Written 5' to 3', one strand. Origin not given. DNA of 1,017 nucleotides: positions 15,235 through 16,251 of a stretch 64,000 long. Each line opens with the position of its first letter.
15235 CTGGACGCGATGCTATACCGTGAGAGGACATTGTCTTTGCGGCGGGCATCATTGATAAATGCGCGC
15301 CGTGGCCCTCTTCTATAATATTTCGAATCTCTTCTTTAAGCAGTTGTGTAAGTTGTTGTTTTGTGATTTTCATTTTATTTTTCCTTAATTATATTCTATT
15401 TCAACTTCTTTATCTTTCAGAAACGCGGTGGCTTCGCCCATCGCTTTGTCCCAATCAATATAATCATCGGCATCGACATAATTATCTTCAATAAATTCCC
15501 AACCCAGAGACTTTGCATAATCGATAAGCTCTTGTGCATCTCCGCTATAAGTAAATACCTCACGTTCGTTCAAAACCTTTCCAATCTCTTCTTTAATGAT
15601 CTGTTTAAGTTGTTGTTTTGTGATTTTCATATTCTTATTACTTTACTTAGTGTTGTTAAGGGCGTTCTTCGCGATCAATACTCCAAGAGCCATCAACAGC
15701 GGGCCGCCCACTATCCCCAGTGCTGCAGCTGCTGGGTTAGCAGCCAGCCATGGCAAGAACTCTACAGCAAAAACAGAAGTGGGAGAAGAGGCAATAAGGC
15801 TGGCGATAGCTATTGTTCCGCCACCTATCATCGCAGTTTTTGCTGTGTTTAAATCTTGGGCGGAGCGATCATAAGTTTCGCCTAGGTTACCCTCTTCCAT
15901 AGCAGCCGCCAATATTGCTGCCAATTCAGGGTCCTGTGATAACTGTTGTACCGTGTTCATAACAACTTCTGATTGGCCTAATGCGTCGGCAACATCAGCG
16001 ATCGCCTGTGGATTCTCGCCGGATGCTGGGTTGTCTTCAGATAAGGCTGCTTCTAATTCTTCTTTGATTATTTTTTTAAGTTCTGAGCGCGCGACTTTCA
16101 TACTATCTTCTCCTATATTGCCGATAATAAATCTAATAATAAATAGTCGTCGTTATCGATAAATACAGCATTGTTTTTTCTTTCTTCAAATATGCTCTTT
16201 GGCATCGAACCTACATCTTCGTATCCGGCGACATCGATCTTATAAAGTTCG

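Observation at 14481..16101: Tandem array of four genes sharing a 16-residue N-terminal leader that is conserved at DNA level while the protein bodies are unrelated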

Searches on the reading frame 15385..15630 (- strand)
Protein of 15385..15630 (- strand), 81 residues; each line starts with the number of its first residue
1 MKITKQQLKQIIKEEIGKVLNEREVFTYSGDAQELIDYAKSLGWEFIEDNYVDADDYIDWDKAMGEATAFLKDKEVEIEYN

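Call 6: search_protein_families(library=pfam, proteins=[window:15385-15630:-], max_evalue=1)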
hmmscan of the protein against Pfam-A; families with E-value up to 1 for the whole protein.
window:15385-15630:- (81 aa): 0 families

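Call 7: search_protein_families(library=phrogs, proteins=[window:15385-15630:-], max_evalue=1)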
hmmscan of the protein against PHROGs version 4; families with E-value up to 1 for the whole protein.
window:15385-15630:- (81 aa): 5 families
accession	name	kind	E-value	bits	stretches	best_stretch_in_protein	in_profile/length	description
phrog_9848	-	unknown function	0.033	15.3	1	2-56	5-58/88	-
phrog_15000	-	unknown function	0.15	13.5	0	43-68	20-45/109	-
phrog_3323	-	unknown function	0.17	13.2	1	1-23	2-28/90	-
phrog_768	-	DNA, RNA and nucleotide metabolism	0.28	11.7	1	12-63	21-70/191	DprA-like DNA recombination-mediator protein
phrog_4133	-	unknown function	0.45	11.6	0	4-46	9-57/67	-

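Call 8: search_dna_similar(query=window:15385-15630:-, collection=phages, mode=protein, max_evalue=10, max_rows=40)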
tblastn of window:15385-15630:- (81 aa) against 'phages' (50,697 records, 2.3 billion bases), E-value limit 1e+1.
No match.

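Call 69: search_protein_representatives(alignment_id=A3)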
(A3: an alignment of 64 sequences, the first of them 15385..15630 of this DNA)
Query: 64 sequences, 83 profile positions. Proteins with E-value up to 0.001 (for the whole library): 9814; up to 1e-10: 427; up to 1e-30: 0. The best 150 are listed.
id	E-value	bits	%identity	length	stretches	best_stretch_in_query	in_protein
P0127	5.6e-26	107.9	-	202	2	1-58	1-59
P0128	1.3e-23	100.2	-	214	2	1-66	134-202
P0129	2.1e-23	99.6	-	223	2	1-72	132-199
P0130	6.2e-22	94.9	-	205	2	2-67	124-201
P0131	9.4e-22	94.3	-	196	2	1-69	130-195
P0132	1.3e-21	93.9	-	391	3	1-36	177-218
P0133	2.4e-21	93.0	-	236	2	1-57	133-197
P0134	3.7e-21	92.4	-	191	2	1-63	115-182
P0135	1.2e-20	90.7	-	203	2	1-65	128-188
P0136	2.7e-20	89.6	-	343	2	1-64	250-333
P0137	2.8e-20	89.6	-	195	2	1-39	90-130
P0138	2.9e-20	89.5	-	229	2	1-49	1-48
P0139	5.8e-20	88.6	-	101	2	1-37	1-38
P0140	5.9e-20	88.6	-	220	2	1-73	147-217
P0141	6.2e-20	88.5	-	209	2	1-70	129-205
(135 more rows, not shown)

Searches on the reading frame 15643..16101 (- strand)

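Call 6: search_protein_families(library=pfam, proteins=[window:15643-16101:-], max_evalue=1)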
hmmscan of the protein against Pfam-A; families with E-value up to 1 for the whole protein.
window:15643-16101:- (152 aa): 0 families

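Call 7: search_protein_families(library=phrogs, proteins=[window:15643-16101:-], max_evalue=1)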
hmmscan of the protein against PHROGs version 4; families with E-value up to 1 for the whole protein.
window:15643-16101:- (152 aa): 2 families
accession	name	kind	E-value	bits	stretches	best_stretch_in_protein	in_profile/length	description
phrog_7338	-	unknown function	0.017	16.4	1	4-61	7-58/87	-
phrog_37824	-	other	0.033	15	1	5-53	9-54/214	MazG-like pyrophosphatase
